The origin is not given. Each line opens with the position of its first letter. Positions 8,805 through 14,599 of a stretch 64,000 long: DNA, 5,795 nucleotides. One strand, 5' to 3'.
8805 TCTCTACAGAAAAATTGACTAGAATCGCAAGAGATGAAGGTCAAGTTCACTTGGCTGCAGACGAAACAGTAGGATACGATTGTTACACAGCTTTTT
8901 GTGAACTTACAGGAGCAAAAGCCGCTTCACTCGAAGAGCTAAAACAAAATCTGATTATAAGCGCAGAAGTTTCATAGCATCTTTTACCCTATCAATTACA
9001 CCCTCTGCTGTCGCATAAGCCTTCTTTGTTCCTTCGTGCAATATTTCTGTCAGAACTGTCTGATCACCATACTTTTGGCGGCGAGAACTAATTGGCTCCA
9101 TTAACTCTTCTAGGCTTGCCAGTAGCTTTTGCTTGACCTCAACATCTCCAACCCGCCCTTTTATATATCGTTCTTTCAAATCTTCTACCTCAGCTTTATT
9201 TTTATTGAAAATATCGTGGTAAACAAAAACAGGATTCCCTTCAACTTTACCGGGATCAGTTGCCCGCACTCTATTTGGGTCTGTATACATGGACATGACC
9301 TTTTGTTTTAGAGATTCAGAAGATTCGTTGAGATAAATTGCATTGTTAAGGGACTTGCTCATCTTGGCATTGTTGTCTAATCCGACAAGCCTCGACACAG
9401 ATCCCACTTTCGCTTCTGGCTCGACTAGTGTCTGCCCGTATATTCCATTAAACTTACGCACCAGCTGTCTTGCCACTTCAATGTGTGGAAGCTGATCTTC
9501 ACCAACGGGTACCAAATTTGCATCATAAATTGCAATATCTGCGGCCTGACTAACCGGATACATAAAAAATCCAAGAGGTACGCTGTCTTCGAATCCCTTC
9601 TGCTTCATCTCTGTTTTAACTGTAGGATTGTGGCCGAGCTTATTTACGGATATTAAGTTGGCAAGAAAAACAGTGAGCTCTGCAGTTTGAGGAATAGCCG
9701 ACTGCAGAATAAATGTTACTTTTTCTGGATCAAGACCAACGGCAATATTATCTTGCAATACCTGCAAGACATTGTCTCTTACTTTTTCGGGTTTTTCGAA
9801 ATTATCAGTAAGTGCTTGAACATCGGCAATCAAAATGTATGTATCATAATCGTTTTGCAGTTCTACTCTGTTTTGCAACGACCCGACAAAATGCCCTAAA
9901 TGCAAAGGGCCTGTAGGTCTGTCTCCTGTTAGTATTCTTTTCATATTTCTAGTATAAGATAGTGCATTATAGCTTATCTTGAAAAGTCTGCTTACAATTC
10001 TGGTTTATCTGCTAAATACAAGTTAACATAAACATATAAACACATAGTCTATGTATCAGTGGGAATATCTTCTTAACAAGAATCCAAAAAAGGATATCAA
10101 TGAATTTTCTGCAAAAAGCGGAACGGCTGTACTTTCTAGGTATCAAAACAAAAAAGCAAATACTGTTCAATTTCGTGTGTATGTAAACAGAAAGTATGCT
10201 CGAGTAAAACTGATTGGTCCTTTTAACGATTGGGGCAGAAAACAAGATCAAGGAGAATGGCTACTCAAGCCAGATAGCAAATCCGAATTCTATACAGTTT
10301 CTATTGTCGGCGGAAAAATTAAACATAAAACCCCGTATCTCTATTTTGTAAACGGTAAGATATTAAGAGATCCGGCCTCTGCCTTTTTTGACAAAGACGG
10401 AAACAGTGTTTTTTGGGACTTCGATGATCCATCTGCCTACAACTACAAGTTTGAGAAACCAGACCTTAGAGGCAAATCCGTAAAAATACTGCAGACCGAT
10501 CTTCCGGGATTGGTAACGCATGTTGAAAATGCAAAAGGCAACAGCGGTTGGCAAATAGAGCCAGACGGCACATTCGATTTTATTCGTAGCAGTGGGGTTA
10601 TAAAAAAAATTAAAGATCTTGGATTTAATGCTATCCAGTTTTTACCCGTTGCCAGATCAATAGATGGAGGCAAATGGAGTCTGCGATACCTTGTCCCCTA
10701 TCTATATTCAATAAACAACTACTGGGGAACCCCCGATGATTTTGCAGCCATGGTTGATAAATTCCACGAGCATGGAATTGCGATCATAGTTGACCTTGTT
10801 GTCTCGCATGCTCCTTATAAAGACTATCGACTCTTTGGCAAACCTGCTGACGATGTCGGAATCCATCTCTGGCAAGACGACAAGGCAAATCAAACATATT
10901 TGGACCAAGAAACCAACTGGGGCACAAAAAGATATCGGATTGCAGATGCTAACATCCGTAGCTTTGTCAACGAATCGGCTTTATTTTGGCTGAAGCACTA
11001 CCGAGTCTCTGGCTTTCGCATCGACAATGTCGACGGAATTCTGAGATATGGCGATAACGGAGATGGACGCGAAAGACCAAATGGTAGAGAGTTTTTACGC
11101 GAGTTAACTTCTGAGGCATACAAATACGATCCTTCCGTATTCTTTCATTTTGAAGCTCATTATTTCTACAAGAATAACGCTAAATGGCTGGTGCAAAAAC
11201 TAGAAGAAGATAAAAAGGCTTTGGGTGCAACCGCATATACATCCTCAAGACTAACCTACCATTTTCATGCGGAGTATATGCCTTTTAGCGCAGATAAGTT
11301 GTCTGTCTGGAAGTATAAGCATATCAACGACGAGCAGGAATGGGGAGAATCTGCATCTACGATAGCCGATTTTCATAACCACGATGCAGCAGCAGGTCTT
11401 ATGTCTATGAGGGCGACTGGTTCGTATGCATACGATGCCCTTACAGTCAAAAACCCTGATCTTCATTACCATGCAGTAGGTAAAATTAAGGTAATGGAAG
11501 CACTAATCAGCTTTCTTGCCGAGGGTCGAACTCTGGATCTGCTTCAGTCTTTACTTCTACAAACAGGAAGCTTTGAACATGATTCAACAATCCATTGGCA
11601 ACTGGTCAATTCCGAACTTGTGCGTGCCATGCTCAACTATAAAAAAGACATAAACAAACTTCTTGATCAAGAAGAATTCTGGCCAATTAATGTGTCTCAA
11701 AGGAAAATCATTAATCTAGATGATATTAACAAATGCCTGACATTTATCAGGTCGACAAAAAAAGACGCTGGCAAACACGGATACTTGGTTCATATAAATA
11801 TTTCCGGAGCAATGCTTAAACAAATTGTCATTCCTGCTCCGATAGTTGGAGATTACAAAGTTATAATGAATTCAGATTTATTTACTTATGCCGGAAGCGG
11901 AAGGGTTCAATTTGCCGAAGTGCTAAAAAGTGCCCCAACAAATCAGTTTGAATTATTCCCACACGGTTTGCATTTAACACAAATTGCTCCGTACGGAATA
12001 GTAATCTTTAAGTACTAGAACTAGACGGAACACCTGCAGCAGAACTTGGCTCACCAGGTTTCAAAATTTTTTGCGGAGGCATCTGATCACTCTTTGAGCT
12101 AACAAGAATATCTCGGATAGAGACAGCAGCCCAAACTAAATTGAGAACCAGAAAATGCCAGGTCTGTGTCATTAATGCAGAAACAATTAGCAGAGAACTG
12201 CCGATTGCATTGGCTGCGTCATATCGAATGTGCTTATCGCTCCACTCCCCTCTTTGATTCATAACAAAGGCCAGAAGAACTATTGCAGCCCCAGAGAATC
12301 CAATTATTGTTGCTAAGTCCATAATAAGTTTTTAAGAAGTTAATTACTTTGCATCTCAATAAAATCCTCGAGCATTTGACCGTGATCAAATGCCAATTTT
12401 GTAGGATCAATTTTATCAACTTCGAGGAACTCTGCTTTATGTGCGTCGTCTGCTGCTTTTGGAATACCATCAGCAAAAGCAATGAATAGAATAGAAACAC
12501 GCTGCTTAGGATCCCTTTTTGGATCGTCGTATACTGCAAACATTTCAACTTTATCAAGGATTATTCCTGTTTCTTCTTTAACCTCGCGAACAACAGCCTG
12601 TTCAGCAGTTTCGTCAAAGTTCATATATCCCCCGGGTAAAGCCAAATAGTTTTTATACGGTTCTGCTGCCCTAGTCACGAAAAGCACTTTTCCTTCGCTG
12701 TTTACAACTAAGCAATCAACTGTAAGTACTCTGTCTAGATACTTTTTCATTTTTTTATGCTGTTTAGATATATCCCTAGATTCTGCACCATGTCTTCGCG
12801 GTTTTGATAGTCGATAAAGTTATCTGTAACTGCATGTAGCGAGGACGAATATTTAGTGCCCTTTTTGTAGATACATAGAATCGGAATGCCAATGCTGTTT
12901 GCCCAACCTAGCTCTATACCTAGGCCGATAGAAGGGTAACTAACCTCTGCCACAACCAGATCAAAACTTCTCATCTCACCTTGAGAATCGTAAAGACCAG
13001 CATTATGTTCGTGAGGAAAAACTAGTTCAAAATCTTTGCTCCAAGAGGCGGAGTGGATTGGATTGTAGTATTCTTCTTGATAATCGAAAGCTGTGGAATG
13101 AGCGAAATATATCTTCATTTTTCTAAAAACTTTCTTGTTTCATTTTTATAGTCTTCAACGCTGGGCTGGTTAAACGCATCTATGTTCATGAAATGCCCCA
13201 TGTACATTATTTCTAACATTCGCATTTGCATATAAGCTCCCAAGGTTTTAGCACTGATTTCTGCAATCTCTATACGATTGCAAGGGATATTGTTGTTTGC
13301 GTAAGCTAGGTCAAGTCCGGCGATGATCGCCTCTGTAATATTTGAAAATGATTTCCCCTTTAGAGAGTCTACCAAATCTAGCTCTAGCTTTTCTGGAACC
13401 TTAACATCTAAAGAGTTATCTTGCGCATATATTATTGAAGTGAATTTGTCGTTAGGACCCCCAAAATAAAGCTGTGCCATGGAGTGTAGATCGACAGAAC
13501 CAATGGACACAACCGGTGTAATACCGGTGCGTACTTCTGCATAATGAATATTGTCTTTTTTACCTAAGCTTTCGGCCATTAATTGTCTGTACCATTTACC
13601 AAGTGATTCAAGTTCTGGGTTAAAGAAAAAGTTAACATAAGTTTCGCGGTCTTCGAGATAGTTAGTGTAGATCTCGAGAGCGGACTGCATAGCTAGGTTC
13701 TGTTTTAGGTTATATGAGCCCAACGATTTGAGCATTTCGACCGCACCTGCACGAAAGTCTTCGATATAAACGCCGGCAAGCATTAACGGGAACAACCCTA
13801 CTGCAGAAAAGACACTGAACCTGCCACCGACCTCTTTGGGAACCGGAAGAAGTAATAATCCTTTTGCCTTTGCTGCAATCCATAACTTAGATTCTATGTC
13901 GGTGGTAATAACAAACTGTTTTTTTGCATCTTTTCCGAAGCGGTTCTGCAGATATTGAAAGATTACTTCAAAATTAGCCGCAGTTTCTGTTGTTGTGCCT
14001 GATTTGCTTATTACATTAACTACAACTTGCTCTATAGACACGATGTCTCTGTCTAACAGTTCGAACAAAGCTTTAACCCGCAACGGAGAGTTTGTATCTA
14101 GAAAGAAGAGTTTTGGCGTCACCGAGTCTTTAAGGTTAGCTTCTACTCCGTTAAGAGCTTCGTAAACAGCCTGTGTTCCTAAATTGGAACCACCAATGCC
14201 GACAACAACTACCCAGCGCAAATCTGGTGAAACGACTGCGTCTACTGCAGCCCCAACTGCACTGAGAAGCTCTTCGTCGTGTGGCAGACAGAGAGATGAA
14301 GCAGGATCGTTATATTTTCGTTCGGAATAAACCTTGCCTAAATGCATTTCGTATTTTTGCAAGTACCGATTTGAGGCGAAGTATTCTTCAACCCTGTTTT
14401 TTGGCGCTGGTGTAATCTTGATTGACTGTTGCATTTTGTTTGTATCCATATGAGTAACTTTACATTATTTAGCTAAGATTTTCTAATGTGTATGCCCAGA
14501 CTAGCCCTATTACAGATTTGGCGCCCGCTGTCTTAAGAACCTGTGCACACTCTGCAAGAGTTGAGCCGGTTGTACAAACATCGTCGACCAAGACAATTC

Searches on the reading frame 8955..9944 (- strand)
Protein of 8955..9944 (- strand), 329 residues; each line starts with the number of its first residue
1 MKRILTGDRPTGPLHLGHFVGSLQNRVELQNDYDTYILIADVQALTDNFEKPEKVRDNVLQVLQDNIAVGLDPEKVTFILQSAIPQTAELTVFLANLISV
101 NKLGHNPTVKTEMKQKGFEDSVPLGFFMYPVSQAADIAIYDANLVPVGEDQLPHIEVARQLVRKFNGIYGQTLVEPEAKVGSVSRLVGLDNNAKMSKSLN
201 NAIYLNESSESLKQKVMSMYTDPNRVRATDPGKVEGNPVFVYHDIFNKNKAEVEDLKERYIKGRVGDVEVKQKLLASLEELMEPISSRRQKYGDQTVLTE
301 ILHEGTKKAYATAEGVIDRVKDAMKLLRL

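Call 61: search_protein_families(library=pfam, proteins=[window:8955-9944:-], max_evalue=0.00001)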
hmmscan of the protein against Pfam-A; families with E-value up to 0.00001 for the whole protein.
window:8955-9944:- (329 aa): 1 family
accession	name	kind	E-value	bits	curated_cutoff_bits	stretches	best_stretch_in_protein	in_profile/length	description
PF00579.31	tRNA-synt_1b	-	1.4e-63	215.4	21.1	1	3-281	7-290/292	tRNA synthetases class I (W and Y)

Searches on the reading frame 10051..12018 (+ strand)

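Call 61: search_protein_families(library=pfam, proteins=[window:10051-12018:+], max_evalue=0.00001)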
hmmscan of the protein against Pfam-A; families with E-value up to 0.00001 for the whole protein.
window:10051-12018:+ (655 aa): 1 family
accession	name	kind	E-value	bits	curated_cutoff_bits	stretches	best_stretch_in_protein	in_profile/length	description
PF00128.31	Alpha-amylase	-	2e-15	57.5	22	1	182-256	20-94/446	Alpha amylase, catalytic domain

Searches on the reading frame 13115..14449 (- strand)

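Call 61: search_protein_families(library=pfam, proteins=[window:13115-14449:-], max_evalue=0.00001)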
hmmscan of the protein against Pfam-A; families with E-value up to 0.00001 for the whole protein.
window:13115-14449:- (444 aa): 1 family
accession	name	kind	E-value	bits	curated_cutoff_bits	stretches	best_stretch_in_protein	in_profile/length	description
PF00342.24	PGI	-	1.8e-23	83.4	22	1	77-436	96-460/486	Phosphoglucose isomerase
